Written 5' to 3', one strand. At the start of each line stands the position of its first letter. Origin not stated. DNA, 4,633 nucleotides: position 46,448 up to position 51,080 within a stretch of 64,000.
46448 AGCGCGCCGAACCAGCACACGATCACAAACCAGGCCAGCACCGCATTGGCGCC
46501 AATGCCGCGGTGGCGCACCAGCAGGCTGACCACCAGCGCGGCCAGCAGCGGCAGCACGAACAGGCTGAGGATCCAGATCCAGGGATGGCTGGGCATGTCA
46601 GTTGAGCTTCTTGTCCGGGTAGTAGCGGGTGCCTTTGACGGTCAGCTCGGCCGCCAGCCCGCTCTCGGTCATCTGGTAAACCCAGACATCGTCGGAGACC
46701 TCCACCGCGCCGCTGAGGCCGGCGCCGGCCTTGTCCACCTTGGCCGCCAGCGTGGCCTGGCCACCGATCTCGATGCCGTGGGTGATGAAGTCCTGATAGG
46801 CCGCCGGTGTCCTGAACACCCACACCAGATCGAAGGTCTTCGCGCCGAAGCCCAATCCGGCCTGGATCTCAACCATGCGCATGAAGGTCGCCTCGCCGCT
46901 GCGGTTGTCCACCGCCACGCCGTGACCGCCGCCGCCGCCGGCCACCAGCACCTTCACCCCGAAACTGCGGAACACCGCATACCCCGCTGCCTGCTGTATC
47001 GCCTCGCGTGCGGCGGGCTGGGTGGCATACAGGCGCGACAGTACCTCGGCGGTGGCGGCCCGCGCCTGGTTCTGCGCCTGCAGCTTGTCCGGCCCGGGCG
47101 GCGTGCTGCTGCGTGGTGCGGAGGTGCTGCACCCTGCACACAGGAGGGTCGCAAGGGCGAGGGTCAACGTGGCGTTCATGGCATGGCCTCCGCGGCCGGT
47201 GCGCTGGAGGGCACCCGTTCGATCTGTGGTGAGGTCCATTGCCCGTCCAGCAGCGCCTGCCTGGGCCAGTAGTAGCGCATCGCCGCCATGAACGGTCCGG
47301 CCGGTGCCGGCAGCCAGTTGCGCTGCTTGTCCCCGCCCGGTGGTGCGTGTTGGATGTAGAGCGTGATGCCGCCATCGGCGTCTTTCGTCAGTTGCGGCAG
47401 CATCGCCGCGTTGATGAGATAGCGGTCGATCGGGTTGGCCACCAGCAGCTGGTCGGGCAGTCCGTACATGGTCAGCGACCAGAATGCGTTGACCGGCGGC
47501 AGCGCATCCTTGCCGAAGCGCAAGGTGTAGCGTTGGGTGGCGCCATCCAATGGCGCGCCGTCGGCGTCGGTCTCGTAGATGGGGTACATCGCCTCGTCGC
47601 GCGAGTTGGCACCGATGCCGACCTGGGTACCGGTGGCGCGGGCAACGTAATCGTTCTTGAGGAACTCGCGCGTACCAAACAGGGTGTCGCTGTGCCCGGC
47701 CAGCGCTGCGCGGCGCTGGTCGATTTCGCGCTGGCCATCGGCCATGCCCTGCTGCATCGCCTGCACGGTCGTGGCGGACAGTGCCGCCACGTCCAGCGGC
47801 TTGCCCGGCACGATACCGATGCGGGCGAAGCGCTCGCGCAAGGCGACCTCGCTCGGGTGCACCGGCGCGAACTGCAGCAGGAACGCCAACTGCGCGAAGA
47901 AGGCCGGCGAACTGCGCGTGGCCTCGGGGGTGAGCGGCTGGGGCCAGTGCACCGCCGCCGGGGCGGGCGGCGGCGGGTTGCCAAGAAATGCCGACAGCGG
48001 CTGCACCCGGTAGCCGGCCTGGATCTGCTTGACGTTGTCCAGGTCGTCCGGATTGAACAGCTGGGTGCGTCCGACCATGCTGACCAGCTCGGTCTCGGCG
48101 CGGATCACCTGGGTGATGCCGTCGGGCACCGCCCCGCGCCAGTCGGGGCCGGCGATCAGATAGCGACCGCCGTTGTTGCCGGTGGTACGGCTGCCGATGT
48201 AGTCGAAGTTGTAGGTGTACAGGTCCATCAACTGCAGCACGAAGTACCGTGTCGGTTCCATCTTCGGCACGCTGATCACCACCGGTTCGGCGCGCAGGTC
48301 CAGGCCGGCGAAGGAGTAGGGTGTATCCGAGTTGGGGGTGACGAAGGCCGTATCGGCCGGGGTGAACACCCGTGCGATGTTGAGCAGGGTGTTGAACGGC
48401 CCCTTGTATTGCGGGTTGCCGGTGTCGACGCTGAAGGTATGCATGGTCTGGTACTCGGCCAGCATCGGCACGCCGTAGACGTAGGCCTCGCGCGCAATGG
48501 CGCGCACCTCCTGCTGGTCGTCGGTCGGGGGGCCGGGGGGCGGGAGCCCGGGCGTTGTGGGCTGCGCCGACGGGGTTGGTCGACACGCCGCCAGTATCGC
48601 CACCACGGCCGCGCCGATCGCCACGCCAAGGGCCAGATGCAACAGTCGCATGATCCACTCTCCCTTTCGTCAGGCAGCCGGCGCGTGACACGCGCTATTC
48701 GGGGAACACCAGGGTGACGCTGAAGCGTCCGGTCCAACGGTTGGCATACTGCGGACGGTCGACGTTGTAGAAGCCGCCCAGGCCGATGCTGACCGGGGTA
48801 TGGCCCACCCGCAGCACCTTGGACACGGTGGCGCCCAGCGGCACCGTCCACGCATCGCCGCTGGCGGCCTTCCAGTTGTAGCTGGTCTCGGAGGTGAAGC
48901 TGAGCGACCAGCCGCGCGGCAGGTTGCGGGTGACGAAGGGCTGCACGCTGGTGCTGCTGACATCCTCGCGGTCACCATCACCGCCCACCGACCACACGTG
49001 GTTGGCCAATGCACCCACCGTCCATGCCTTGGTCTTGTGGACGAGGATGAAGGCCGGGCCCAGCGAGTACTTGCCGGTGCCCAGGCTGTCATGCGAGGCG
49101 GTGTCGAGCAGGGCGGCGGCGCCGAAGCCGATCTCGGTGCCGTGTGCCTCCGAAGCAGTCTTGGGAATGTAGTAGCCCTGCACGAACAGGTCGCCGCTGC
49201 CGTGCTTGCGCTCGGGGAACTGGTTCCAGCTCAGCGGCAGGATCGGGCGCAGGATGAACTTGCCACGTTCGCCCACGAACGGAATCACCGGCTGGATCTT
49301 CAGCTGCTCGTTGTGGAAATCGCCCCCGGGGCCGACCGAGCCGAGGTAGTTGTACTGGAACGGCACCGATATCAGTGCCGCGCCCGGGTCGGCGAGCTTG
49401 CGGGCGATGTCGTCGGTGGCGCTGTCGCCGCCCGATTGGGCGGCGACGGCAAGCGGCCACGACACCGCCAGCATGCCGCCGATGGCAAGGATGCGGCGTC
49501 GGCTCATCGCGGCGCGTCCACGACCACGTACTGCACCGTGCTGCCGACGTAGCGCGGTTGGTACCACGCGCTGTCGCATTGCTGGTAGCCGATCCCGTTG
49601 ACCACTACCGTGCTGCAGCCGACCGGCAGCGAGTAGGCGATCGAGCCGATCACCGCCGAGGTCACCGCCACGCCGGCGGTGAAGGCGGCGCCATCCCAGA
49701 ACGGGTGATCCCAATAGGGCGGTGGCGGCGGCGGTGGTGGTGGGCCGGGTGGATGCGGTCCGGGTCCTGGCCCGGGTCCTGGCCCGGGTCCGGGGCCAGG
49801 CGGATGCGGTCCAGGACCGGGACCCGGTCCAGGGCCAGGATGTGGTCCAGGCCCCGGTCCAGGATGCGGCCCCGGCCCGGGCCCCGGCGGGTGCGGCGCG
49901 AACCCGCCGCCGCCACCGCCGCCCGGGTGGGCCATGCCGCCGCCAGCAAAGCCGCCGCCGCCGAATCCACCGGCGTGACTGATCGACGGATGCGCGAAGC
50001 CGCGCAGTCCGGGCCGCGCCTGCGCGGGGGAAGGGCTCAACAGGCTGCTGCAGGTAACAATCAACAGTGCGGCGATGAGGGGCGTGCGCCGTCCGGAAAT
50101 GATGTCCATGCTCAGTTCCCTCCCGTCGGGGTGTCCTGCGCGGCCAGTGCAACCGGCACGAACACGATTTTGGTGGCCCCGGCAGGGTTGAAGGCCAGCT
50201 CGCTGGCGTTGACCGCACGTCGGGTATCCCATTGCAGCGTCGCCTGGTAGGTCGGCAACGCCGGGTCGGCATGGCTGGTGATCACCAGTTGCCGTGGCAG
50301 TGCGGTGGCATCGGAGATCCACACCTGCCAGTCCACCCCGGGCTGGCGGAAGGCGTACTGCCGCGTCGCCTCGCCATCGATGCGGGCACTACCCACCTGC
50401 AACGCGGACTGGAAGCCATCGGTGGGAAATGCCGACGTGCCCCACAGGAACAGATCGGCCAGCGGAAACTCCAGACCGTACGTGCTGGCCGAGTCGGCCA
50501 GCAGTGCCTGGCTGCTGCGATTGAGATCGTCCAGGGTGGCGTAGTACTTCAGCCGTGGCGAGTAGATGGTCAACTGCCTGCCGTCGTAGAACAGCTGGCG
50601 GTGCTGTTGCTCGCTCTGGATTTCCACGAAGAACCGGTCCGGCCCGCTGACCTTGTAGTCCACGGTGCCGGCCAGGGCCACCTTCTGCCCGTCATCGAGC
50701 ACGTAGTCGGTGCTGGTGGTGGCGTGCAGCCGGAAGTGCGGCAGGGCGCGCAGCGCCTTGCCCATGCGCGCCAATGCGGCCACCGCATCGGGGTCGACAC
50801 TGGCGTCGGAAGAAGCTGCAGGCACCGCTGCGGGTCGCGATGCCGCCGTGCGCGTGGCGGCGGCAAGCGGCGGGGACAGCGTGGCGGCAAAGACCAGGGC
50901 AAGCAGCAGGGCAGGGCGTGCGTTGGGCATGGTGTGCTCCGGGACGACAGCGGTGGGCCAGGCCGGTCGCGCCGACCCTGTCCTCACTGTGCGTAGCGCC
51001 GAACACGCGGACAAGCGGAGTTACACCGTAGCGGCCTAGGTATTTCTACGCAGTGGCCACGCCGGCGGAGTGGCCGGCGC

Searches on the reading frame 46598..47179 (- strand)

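Call 6: search_protein_families(library=pfam, proteins=[window:46598-47179:-], max_evalue=0.01)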
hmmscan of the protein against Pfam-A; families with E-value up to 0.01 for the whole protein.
window:46598-47179:- (193 aa): 1 family
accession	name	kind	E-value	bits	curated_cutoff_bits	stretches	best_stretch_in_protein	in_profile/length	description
PF04366.17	Ysc84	-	7.9e-09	35.8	25.1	1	105-193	3-92/127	Las17-binding protein actin regulator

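Call 12: search_protein_families(library=ncbifam, proteins=[window:46598-47179:-], max_evalue=0.1)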
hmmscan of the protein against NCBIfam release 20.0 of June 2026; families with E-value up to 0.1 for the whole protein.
window:46598-47179:- (193 aa): 1 family
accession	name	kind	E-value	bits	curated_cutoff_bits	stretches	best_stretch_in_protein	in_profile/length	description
NF049970.1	lipo_BPSL1445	equivalog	2.4e-19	69.6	200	1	3-185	9-188/194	BPSL1445 family SYLF domain-containing lipoprotein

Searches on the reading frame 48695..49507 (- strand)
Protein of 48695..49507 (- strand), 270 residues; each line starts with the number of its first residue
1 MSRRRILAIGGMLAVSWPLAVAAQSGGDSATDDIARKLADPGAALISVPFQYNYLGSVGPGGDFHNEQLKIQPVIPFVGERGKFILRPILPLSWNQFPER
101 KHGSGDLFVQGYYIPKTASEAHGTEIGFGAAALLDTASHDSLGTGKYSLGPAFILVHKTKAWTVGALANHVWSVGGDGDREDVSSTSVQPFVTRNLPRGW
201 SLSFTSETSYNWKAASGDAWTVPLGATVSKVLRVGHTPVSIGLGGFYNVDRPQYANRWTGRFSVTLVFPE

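Call 6: search_protein_families(library=pfam, proteins=[window:48695-49507:-], max_evalue=0.01)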
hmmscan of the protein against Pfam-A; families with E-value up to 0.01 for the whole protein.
window:48695-49507:- (270 aa): 0 families

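Call 12: search_protein_families(library=ncbifam, proteins=[window:48695-49507:-], max_evalue=0.1)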
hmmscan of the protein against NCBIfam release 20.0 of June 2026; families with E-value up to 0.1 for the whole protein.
window:48695-49507:- (270 aa): 0 families

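Call 14: search_solved_structures(query=window:48695-49507:-, max_evalue=10)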
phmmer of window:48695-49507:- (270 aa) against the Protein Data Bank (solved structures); distinct sequences matched with E-value up to 10: 1.
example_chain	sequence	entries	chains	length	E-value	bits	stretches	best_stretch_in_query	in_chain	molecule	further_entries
9leg_E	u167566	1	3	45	0.13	15.1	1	204-247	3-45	AmoD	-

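Call 47: search_protein_families(library=pfam, proteins=[window:48695-49507:-], max_evalue=10)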
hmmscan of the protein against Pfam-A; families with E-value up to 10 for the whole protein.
window:48695-49507:- (270 aa): 0 families

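Call 59: find_homologous_proteins(query=window:48695-49507:-)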
Query window:48695-49507:- (270 aa): 1988 proteins with E <= 0.001 among 3748 candidates; the best 120 are listed.
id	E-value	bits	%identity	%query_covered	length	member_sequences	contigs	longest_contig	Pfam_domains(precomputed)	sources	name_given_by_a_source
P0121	2.5e-154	531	86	99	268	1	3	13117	-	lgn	-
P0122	1.6e-152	525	85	100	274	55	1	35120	-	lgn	-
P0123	4.9e-151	520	84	100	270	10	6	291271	-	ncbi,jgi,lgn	ncbi:hypothetical protein ACTUVK_001330 [Stenotrophomonas rhizophila]|jgi:hypothetical protein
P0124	1.2e-148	512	84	99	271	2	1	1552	-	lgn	-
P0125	6.5e-148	510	86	96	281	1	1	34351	-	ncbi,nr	ncbi:hypothetical protein KQ945_15415 [Bacillus subtilis subsp. subtilis]|nr:hypothetical protein [B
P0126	1.7e-147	508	83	99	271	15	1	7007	-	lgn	-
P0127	1.5e-146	505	83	98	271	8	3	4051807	-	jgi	jgi:hypothetical protein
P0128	3.4e-146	504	88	90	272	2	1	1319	-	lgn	-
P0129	3.6e-145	501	84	95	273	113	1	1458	-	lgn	-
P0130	1.4e-140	486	80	98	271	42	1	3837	-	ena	-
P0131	3.0e-139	481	80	96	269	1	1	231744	-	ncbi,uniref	ncbi:hypothetical protein [Stenotrophomonas sp. AB1(2024)]|uniref:hypothetical protein n=1 Tax=Steno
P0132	1.6e-136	473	79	93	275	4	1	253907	-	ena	-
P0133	3.2e-136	471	80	91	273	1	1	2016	-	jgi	-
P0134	3.6e-135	468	78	94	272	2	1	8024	-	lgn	-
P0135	8.5e-134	464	72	99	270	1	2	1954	-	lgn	-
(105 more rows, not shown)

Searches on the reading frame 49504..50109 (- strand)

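Call 6: search_protein_families(library=pfam, proteins=[window:49504-50109:-], max_evalue=0.01)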
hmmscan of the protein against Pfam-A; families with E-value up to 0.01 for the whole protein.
window:49504-50109:- (201 aa): 1 family
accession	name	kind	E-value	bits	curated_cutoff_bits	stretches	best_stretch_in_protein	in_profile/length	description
PF20125.4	DUF6515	-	0.0011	19.3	24.9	1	146-198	125-177/179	Family of unknown function (DUF6515)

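Call 12: search_protein_families(library=ncbifam, proteins=[window:49504-50109:-], max_evalue=0.1)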
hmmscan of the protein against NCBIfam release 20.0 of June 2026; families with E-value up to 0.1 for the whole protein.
window:49504-50109:- (201 aa): 0 families

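Call 47: search_protein_families(library=pfam, proteins=[window:49504-50109:-], max_evalue=10)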
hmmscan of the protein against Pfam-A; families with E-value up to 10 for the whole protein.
window:49504-50109:- (201 aa): 2 families
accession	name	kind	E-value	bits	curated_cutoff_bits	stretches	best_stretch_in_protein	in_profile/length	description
PF20125.4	DUF6515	-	0.0011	19.3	24.9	1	146-198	125-177/179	Family of unknown function (DUF6515)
PF05887.16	Trypan_PARP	-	0.2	12.1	100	1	78-124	62-107/134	Procyclic acidic repetitive protein (PARP)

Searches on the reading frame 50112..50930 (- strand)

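Call 7: search_protein_families(library=pfam, proteins=[window:50112-50930:-], max_evalue=0.01)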
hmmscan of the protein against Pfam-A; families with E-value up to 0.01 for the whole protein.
window:50112-50930:- (272 aa): 1 family
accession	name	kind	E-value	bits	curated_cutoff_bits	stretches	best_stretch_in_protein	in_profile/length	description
PF09865.15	DUF2092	-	1.7e-48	165.3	21.2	1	49-257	1-211/212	Predicted periplasmic protein (DUF2092)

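Call 12: search_protein_families(library=ncbifam, proteins=[window:50112-50930:-], max_evalue=0.1)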
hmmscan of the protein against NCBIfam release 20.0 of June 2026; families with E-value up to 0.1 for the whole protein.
window:50112-50930:- (272 aa): 0 families
